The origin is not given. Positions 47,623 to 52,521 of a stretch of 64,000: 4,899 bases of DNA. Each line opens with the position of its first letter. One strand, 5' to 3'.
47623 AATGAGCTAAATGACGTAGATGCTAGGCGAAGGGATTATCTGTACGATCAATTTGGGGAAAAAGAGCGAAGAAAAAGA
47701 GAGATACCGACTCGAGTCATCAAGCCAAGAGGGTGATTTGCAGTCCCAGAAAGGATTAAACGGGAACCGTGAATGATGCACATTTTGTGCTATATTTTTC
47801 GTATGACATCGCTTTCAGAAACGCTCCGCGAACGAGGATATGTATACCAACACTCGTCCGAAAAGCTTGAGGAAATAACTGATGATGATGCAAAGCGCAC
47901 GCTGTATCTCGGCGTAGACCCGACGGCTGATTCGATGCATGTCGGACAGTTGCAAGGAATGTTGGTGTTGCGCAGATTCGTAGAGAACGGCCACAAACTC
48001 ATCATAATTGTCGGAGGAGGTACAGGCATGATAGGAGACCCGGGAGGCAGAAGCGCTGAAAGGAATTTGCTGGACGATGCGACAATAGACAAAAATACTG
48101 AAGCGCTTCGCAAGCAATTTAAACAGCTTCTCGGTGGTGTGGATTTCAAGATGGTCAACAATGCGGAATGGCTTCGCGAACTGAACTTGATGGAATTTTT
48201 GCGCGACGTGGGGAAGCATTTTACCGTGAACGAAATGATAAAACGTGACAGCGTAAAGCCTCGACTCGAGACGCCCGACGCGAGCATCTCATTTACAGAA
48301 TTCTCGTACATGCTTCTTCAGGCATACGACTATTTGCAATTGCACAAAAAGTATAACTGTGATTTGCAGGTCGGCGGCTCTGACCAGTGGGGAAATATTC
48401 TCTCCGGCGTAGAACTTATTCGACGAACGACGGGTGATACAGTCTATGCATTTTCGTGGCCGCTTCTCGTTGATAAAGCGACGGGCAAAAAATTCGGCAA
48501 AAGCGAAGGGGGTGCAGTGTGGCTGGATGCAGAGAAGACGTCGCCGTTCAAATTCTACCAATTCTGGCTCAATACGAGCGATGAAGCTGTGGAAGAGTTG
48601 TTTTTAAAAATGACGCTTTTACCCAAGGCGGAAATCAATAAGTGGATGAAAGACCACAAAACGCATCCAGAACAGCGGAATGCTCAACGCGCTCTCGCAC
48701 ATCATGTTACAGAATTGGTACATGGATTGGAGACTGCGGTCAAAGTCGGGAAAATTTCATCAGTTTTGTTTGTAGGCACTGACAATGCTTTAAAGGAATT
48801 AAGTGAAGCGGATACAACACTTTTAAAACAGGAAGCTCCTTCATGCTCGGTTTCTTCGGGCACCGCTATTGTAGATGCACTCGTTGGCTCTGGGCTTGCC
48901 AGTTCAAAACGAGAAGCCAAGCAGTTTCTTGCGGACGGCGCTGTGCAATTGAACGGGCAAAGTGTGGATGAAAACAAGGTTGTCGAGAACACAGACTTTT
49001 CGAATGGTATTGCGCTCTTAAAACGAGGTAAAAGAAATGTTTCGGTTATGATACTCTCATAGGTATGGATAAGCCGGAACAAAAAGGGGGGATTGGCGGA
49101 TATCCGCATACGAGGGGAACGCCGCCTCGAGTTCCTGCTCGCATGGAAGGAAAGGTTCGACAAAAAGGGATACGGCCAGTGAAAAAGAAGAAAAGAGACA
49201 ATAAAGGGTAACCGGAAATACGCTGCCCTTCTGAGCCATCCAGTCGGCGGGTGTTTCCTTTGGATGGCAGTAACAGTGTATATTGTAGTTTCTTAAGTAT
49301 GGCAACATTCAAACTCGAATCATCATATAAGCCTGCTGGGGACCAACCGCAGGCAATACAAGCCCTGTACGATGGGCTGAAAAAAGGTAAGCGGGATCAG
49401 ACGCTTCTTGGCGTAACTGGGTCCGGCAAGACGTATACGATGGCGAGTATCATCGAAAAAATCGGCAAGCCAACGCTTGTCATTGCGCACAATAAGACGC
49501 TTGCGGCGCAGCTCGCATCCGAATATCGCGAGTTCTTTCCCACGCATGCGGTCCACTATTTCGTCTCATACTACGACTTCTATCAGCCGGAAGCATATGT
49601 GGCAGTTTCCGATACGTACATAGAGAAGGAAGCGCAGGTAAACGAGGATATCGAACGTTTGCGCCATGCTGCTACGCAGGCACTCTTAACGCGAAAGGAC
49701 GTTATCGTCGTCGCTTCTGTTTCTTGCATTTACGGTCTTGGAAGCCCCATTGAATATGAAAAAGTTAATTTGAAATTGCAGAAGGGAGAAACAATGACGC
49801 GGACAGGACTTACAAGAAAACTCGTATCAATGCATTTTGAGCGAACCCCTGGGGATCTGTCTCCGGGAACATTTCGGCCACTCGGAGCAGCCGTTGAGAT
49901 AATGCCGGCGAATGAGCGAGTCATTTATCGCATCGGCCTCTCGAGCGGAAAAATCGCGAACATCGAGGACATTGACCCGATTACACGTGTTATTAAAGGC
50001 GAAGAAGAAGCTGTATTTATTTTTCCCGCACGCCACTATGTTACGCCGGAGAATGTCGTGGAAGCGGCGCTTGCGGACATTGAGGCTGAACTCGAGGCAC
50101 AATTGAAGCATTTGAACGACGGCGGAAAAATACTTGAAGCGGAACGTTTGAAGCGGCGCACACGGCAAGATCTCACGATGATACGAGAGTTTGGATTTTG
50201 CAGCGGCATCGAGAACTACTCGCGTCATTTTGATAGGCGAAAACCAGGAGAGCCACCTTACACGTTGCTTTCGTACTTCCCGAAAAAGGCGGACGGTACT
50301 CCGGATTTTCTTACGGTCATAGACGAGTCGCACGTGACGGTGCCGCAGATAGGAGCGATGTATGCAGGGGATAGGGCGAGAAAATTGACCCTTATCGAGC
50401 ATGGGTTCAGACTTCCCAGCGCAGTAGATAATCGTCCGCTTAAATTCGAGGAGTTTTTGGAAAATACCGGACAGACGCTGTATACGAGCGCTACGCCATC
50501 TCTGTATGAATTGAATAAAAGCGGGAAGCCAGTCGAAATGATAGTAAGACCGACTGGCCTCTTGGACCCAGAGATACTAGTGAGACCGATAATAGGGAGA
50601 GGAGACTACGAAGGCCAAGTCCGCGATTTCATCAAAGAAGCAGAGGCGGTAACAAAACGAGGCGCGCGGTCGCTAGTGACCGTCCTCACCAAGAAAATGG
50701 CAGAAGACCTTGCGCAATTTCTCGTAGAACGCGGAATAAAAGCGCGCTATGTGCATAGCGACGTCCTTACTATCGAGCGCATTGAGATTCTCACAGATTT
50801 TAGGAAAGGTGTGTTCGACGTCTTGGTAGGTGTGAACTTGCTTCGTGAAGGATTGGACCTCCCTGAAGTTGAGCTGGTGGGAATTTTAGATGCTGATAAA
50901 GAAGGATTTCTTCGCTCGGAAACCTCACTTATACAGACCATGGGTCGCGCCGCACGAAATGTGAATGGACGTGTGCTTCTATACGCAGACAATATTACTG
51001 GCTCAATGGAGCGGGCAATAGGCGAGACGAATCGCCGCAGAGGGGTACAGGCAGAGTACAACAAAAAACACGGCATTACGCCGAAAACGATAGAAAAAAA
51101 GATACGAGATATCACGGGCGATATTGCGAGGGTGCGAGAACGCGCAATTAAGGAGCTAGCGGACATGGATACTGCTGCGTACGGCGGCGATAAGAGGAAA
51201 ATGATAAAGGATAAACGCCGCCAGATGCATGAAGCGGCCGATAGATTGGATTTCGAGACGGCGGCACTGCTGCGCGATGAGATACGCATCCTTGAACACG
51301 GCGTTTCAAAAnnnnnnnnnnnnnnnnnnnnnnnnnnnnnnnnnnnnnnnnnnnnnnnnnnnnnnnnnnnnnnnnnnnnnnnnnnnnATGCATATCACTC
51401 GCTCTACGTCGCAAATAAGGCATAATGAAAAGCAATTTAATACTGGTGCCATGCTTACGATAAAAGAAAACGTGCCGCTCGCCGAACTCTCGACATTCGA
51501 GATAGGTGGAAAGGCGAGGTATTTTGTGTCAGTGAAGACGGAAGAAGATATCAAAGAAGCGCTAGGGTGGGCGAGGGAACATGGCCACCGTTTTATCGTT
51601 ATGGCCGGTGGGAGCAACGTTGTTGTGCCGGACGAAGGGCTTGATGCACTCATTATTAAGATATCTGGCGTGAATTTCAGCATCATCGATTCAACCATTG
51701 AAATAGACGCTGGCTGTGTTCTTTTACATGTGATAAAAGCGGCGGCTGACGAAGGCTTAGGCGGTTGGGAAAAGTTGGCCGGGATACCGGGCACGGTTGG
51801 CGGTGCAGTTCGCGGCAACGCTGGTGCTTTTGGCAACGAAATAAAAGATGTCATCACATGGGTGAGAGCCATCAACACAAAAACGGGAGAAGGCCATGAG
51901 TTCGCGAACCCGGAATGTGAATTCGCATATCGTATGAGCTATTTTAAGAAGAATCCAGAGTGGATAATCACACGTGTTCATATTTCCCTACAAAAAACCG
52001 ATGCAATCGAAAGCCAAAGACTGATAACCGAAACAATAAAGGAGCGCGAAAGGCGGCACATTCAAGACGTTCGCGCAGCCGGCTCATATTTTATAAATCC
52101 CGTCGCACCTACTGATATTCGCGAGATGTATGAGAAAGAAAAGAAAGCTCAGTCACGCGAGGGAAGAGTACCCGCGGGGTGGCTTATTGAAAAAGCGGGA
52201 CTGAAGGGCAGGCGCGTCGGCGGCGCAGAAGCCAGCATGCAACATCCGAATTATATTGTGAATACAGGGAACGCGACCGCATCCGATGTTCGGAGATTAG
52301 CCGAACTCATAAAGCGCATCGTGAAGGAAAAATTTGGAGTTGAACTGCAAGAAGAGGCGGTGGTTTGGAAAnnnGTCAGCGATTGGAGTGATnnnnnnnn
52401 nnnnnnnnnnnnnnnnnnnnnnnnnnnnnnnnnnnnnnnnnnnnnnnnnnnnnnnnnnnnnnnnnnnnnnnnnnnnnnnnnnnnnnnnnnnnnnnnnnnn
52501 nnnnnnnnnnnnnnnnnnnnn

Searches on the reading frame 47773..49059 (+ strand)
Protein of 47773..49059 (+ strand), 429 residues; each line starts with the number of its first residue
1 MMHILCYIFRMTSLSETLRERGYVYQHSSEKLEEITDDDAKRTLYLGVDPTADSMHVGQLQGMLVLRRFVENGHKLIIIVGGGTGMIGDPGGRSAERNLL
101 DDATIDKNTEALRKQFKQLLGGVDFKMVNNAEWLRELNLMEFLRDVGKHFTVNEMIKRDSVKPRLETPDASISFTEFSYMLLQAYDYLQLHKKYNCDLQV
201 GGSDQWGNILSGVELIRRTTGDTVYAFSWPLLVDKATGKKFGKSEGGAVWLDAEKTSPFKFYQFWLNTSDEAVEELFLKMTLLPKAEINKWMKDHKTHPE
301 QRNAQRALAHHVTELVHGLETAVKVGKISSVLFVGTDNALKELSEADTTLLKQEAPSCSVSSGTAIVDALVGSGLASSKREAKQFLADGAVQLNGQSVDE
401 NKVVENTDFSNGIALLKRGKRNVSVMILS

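Call 71: search_protein_families(library=pfam, proteins=[window:47773-49059:+], max_evalue=0.0001)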
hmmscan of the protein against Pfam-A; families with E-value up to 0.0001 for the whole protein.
window:47773-49059:+ (429 aa): 3 families
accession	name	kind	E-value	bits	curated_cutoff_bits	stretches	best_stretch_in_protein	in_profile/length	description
PF00579.31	tRNA-synt_1b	-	3.7e-75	253.4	21.1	1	42-329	6-287/292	tRNA synthetases class I (W and Y)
PF22421.1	SYY_C-terminal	-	4.9e-12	46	27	1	353-422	7-79/83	Tyrosine--tRNA ligase SYY-like C-terminal domain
PF01479.30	S4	-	2.2e-06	27.7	22.8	1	370-405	7-43/48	S4 domain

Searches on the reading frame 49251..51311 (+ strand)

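Call 71: search_protein_families(library=pfam, proteins=[window:49251-51311:+], max_evalue=0.0001)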
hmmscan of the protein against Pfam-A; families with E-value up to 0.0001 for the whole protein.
window:49251-51311:+ (687 aa): 6 families
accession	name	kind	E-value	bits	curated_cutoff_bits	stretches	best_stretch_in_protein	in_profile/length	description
PF12344.14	UvrB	-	5.6e-23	81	27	1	577-619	1-43/43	Ultra-violet resistance protein B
PF00271.37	Helicase_C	-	3.8e-20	72.6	23.5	1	467-570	11-109/110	Helicase conserved C-terminal domain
PF17757.6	UvrB_inter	-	4.5e-18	65.6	22.9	1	174-263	1-91/91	UvrB interaction domain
PF04851.21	ResIII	-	2.5e-12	47.5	22.5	1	28-107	4-84/164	Type III restriction enzyme, res subunit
PF02151.25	UVR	-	8.3e-09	35.4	21.5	1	650-679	2-31/36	UvrB/uvrC motif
PF00270.35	DEAD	-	1.9e-06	28.2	26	1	32-99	4-72/167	DEAD/DEAH box helicase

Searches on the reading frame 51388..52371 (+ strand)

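Call 71: search_protein_families(library=pfam, proteins=[window:51388-52371:+], max_evalue=0.0001)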
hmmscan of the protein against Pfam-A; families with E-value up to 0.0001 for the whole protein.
window:51388-52371:+ (328 aa): 2 families
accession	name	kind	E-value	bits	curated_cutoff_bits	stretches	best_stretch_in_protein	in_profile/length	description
PF02873.21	MurB_C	-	5.8e-27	94.2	27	1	213-325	6-97/99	UDP-N-acetylenolpyruvoylglucosamine reductase, C-terminal domain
PF01565.28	FAD_binding_4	-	8.6e-20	71.3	26.4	1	44-169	2-135/139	FAD binding domain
